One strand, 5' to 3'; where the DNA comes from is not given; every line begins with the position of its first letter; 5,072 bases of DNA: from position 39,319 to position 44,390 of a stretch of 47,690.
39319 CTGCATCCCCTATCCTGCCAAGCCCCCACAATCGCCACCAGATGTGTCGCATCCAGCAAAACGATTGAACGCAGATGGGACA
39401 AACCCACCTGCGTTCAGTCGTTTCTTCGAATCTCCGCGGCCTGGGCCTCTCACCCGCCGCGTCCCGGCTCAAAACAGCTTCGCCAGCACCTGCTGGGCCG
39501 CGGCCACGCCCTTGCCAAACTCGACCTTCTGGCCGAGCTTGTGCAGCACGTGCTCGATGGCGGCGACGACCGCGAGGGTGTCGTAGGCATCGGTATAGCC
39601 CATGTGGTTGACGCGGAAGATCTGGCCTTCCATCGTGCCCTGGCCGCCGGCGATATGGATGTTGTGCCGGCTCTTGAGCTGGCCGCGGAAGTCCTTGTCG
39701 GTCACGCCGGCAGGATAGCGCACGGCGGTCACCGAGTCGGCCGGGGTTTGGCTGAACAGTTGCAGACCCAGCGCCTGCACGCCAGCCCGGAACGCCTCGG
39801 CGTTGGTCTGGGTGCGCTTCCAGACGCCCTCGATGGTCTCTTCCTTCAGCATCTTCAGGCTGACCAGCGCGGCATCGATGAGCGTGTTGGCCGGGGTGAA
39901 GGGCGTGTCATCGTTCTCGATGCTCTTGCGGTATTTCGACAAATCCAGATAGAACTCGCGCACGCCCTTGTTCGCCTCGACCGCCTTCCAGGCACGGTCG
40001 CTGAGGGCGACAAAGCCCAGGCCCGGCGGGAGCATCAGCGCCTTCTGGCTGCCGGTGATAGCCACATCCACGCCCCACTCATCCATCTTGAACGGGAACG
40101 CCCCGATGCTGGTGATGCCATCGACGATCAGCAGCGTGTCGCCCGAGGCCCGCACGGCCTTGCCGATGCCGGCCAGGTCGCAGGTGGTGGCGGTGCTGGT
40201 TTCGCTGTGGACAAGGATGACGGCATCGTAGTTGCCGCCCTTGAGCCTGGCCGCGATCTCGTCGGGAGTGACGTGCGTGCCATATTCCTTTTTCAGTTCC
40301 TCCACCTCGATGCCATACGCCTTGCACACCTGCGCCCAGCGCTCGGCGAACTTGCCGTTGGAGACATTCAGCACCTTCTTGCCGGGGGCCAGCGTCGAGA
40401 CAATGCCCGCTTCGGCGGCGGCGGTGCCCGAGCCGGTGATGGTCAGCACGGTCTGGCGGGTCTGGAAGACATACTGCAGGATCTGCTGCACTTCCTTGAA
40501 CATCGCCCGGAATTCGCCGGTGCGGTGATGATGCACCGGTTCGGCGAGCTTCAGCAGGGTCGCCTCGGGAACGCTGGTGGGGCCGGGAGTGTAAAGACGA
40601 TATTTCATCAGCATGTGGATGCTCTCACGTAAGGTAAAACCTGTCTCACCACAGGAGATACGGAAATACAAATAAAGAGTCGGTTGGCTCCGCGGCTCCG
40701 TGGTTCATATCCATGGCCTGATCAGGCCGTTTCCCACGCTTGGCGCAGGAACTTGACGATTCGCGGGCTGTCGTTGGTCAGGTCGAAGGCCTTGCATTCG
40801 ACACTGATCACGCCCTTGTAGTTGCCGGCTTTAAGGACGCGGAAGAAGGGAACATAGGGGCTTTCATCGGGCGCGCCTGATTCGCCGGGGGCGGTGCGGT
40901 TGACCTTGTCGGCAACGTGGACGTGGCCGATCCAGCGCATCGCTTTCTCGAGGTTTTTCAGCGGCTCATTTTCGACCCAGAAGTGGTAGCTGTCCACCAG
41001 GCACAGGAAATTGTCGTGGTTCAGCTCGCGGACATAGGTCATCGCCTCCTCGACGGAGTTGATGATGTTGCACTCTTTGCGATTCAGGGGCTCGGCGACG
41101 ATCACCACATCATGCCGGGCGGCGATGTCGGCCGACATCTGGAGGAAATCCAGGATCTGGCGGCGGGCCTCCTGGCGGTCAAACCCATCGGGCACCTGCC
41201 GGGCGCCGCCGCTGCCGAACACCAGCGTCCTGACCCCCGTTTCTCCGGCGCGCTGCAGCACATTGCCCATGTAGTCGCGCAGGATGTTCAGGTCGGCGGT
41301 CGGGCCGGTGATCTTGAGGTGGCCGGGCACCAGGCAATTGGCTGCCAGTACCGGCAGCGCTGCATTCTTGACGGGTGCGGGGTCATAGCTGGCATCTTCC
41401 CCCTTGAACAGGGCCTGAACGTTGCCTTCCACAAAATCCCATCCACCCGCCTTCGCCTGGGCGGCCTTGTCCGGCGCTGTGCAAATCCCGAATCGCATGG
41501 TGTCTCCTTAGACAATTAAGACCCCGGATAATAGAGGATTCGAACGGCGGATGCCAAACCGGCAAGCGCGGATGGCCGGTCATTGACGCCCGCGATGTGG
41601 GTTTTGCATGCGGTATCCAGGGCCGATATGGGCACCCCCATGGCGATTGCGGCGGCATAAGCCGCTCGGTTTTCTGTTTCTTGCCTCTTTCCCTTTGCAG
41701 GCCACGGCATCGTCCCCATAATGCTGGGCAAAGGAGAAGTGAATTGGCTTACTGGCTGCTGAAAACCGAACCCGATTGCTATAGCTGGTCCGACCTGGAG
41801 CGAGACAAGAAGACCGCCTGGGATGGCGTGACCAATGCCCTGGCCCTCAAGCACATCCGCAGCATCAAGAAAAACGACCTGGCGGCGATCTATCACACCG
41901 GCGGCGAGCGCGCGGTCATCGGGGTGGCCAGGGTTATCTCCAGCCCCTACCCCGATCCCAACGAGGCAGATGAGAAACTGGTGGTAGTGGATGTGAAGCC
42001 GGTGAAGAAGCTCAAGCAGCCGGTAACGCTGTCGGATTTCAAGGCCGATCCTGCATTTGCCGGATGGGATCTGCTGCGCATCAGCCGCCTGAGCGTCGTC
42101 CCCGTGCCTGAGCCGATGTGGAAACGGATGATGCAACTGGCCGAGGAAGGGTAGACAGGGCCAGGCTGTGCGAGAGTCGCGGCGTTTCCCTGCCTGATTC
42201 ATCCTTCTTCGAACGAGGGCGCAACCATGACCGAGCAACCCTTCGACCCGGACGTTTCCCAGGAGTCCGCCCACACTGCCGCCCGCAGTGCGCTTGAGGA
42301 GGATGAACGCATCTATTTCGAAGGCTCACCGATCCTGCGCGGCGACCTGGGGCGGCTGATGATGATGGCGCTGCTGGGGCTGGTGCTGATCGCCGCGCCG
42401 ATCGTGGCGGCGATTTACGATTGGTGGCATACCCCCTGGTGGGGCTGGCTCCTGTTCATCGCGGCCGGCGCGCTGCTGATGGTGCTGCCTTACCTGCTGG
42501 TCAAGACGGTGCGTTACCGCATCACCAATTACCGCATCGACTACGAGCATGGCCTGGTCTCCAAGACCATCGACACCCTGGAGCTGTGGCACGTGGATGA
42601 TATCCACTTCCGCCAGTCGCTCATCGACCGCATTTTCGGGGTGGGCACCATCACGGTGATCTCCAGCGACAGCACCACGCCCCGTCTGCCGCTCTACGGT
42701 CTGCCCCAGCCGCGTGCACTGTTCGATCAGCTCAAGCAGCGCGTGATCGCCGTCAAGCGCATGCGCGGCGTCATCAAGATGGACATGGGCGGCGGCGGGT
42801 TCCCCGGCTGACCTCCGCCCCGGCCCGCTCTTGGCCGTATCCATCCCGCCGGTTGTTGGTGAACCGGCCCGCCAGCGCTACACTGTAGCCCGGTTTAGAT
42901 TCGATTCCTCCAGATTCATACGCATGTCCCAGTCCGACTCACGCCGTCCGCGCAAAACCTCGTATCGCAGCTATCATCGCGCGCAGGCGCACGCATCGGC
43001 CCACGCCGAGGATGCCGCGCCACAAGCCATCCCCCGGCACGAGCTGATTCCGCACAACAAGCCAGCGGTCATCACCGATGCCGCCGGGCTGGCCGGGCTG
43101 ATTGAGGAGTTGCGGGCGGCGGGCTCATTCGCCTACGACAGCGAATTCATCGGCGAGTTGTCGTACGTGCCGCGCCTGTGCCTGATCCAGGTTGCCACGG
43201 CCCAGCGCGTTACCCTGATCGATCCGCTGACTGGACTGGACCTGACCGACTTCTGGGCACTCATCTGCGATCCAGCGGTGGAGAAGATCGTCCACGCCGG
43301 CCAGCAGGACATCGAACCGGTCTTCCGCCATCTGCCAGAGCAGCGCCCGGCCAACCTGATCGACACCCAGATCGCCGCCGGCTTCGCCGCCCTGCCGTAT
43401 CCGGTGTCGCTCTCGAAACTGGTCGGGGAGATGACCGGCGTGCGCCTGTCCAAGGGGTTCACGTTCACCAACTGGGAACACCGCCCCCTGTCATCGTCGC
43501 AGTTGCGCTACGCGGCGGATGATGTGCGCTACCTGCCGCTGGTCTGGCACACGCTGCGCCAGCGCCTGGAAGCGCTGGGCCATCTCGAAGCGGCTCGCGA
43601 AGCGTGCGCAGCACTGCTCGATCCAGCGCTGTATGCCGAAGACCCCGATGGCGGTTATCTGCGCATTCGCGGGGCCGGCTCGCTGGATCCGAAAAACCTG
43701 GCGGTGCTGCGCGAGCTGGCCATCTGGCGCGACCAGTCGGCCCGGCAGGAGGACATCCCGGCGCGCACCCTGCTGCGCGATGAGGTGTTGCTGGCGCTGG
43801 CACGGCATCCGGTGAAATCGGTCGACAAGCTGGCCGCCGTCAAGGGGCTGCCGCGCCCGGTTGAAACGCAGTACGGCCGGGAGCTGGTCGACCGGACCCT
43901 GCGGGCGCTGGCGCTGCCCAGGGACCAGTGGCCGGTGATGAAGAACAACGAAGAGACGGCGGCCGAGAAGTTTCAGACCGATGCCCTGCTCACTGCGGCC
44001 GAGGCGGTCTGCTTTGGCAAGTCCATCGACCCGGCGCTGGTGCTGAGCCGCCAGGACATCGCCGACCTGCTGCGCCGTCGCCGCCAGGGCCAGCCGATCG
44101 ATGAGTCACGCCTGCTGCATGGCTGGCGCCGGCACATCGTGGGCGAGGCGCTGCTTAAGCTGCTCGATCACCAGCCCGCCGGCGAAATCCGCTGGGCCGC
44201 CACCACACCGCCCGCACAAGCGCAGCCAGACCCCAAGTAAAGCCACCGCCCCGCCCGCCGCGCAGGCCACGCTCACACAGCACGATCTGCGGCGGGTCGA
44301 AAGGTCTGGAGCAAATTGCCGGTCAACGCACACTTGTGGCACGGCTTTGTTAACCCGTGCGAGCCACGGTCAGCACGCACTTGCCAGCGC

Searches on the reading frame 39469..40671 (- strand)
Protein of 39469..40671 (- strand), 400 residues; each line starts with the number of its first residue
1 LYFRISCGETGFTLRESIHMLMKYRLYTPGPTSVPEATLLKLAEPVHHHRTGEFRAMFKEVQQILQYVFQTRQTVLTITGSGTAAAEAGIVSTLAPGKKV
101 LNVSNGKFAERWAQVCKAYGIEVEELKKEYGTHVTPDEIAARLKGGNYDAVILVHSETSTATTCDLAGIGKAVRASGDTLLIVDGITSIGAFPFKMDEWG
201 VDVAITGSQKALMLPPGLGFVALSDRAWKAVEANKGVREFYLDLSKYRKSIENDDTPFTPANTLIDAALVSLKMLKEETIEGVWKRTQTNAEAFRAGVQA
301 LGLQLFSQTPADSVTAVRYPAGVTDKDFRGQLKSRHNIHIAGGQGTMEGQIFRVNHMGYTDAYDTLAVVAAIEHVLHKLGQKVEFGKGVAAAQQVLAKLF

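Call 19: search_protein_families(library=pfam, proteins=[window:39469-40671:-])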
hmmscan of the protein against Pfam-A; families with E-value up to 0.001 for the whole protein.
window:39469-40671:- (400 aa): 2 families
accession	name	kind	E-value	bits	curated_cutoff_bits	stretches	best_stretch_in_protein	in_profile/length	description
PF00266.25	Aminotran_5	-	8e-22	78.1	21.5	1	47-347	34-342/371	Aminotransferase class-V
PF00155.27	Aminotran_1_2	-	0.00045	19.9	19.7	1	63-356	50-346/361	Aminotransferase class I and II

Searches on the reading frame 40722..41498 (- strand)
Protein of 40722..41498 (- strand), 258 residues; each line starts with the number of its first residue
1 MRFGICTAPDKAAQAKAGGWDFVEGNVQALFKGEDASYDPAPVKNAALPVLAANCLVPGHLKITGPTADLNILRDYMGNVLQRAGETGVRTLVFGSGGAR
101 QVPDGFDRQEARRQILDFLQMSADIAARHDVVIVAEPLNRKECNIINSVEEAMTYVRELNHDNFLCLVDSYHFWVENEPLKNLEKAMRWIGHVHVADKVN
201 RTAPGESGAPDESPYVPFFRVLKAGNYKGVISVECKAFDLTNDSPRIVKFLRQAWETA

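Call 19: search_protein_families(library=pfam, proteins=[window:40722-41498:-])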
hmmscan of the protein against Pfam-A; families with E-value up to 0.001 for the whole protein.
window:40722-41498:- (258 aa): 1 family
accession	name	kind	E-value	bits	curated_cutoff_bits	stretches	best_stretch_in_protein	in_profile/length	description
PF01261.30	AP_endonuc_2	-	1.1e-27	97.8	31.1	1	74-239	67-233/249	Xylose isomerase-like TIM barrel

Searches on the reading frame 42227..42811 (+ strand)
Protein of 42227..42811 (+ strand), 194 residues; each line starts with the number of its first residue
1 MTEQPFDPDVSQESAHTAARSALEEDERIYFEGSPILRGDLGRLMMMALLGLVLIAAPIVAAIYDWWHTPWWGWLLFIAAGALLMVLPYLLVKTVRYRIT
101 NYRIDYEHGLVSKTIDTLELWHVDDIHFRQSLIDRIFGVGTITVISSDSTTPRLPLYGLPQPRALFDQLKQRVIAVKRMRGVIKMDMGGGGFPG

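Call 19: search_protein_families(library=pfam, proteins=[window:42227-42811:+])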
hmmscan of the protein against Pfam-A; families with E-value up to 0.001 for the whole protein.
window:42227-42811:+ (194 aa): 1 family
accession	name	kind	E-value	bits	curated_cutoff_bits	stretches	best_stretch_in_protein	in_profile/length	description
PF03703.20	bPH_2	-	1.1e-14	54.9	22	1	93-169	2-78/78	Bacterial PH domain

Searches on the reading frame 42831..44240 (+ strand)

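Call 19: search_protein_families(library=pfam, proteins=[window:42831-44240:+])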
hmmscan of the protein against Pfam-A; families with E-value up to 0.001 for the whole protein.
window:42831-44240:+ (469 aa): 2 families
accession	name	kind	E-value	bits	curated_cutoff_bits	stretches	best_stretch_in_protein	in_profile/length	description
PF01612.26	DNA_pol_A_exo1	-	3e-30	105.7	23.6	1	80-247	3-173/173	3'-5' exonuclease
PF00570.28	HRDC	-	7.8e-13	48.6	23.8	1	290-353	2-65/68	HRDC domain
